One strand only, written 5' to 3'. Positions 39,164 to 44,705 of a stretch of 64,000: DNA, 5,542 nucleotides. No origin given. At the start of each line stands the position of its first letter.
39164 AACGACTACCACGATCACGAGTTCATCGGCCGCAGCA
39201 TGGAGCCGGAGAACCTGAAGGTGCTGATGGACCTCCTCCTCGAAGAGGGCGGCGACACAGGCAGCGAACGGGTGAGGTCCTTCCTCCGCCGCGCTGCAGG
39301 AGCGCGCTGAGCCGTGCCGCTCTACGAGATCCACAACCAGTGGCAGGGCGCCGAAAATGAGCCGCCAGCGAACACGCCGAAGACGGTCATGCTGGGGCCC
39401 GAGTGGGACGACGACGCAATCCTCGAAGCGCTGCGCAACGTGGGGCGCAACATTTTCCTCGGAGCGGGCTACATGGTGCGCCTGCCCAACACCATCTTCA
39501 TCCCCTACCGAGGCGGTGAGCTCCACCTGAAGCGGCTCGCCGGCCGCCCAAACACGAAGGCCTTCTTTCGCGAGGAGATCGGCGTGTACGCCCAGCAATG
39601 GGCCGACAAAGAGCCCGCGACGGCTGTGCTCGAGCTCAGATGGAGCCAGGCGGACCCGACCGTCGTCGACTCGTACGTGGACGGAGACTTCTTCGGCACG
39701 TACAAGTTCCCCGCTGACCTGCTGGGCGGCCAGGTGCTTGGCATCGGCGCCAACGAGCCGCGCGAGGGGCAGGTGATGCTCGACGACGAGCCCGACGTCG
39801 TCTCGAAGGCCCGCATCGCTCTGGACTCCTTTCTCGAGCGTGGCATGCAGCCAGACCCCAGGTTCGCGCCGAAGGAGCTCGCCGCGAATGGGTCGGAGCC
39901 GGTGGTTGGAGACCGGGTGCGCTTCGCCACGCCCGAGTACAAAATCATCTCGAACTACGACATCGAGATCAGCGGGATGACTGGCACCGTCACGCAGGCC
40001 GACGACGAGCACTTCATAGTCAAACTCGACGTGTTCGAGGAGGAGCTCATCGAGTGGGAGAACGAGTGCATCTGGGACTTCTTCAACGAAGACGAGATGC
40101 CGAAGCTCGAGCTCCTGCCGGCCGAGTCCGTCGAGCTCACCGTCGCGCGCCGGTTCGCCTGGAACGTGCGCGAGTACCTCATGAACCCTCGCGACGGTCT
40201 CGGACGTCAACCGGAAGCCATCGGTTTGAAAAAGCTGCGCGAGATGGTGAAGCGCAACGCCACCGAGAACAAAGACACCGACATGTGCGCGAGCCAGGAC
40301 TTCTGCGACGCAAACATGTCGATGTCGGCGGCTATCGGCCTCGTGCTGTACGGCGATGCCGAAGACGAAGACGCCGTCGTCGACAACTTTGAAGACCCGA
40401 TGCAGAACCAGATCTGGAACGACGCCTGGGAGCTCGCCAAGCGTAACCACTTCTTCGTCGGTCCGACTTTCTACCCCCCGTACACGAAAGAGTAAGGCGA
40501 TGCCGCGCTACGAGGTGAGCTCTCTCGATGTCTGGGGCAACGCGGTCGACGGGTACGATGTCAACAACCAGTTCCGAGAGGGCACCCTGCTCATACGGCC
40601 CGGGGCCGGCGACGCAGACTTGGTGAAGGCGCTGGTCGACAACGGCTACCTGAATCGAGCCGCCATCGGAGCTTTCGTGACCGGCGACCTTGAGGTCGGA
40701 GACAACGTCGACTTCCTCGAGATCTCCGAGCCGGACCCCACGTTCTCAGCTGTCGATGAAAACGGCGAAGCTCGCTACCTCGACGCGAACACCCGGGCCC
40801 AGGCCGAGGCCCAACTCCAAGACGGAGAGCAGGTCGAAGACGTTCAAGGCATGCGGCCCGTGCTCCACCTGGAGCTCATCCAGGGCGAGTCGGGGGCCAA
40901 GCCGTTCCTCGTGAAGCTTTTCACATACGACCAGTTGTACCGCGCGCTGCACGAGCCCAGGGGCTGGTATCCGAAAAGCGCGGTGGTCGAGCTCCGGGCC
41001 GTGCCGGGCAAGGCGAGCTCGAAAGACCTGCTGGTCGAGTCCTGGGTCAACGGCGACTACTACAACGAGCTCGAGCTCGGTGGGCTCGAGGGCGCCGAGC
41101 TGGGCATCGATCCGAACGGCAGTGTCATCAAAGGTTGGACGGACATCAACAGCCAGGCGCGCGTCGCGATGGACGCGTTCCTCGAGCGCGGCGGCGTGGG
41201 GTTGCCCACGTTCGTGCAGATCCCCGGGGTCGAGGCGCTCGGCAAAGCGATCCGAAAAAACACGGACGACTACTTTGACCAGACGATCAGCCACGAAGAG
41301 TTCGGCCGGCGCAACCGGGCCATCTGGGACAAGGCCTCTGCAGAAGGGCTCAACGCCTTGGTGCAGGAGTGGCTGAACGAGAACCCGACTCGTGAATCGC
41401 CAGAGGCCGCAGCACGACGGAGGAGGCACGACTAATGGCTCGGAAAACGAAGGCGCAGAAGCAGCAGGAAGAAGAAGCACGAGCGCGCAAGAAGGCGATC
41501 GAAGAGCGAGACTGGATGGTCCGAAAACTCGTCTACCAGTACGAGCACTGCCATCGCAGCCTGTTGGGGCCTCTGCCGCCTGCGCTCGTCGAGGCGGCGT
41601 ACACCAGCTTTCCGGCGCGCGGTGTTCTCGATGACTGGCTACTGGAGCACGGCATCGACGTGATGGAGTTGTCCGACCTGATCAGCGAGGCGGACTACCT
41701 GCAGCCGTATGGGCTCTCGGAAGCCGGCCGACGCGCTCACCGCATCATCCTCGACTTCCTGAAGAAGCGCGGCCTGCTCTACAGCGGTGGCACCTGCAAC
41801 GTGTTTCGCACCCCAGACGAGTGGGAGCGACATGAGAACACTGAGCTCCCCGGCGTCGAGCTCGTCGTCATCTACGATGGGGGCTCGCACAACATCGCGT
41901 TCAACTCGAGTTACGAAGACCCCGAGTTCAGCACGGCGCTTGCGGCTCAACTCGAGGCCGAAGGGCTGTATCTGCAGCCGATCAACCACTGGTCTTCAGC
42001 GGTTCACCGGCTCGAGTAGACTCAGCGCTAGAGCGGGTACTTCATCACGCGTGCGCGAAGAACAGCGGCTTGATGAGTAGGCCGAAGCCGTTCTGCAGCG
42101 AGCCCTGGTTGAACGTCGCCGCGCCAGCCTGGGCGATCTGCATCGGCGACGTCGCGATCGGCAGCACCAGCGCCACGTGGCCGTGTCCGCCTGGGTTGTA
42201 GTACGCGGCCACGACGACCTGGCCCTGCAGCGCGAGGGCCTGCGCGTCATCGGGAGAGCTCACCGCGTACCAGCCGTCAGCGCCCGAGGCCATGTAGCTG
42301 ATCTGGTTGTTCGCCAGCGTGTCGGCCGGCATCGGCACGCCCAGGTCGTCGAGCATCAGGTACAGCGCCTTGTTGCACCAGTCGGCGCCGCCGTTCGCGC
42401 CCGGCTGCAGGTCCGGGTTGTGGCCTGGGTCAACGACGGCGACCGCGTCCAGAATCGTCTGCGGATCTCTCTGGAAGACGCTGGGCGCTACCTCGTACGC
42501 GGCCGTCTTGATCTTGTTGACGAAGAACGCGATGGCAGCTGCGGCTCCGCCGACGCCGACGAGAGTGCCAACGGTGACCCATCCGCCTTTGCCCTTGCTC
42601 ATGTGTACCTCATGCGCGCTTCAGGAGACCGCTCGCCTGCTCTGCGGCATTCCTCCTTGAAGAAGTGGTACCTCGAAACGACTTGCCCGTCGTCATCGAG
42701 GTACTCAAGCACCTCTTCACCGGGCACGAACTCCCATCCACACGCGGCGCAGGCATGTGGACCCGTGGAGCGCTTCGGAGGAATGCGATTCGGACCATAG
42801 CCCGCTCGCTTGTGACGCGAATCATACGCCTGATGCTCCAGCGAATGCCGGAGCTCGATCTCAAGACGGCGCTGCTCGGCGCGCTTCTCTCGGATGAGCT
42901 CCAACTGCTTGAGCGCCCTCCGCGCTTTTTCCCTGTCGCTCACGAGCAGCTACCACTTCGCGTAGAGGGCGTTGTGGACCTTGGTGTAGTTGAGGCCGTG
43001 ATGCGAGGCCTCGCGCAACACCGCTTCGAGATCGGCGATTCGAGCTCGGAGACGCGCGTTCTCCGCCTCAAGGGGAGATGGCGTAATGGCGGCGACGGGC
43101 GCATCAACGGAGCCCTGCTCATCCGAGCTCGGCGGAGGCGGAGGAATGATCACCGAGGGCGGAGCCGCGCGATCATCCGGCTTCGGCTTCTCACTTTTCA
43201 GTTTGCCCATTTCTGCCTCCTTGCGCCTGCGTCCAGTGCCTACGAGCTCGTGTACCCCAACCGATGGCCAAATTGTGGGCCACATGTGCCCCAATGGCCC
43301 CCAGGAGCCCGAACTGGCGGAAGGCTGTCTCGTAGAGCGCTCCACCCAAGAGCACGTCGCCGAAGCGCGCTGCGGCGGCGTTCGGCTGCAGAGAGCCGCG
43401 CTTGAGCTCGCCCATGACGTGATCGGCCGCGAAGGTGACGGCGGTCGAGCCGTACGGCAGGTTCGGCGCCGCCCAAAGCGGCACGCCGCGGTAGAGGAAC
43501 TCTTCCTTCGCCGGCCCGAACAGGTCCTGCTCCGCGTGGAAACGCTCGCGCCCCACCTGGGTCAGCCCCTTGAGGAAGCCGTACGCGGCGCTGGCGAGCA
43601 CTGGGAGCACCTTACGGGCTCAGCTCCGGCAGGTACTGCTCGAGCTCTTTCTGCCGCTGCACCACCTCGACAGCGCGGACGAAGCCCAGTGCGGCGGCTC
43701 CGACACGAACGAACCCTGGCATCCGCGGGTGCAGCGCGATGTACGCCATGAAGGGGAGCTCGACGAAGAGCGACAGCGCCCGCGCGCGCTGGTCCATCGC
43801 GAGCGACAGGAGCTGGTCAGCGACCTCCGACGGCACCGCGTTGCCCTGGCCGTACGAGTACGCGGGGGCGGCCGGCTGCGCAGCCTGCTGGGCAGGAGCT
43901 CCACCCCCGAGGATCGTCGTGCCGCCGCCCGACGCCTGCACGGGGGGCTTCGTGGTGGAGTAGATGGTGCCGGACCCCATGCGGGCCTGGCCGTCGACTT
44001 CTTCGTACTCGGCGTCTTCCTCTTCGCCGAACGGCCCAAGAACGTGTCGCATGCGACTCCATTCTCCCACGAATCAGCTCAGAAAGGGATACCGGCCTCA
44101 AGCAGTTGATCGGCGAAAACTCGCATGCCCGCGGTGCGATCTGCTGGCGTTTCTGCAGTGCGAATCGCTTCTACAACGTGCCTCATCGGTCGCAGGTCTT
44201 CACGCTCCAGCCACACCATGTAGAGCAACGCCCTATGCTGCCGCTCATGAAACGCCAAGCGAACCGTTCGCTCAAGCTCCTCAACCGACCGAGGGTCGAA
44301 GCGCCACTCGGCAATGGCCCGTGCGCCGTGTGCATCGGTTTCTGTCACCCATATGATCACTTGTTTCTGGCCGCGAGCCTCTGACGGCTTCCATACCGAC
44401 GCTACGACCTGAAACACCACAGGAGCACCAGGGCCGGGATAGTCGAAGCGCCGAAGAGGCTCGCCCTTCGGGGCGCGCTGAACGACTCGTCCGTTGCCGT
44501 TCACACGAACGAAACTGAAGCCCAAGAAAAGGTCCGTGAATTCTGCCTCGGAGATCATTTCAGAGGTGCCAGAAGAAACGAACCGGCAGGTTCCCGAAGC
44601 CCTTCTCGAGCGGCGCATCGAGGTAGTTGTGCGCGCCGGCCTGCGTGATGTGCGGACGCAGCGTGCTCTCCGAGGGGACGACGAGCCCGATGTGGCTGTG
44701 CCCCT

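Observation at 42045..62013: About 20-kb leftward block full of secreted and membrane proteins and hydrolases, with no recognisable terminase, portal, HK97 capsid, tape-measure or tail genes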

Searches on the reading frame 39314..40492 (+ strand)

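Call 13: search_protein_families(library=pfam, max_evalue=0.01, proteins=[window:39314-40492:+])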
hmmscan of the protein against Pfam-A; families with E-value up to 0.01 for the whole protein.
window:39314-40492:+ (393 aa): 0 families

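Call 25: search_protein_families(library=phrogs, max_evalue=0.01, proteins=[window:39314-40492:+])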
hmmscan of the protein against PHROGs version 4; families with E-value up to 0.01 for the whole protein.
window:39314-40492:+ (393 aa): 1 family
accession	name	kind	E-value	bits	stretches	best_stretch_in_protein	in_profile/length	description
phrog_21393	-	unknown function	6.2e-11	43.4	1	301-377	52-123/130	-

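Call 41: search_protein_families(library=ncbifam, max_evalue=0.1, proteins=[window:39314-40492:+])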
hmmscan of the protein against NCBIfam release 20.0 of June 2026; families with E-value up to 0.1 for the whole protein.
window:39314-40492:+ (393 aa): 1 family
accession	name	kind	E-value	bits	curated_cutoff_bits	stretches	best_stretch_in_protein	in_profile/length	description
NF007174.0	PRK09605.1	equivalog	0.085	11.3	447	0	306-350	259-303/535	bifunctional N(6)-L-threonylcarbamoyladenine synthase/serine/threonine protein kinase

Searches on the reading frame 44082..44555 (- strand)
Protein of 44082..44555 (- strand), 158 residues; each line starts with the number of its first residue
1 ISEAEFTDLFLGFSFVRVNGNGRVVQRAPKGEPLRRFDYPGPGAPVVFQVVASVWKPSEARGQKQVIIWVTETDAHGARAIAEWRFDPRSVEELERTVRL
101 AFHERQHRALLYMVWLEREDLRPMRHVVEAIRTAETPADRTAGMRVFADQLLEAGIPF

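Call 101: search_protein_families(library=ncbifam, max_evalue=0.1, proteins=[window:44082-44555:-])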
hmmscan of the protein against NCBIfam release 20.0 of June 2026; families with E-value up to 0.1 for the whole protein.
window:44082-44555:- (158 aa): 0 families
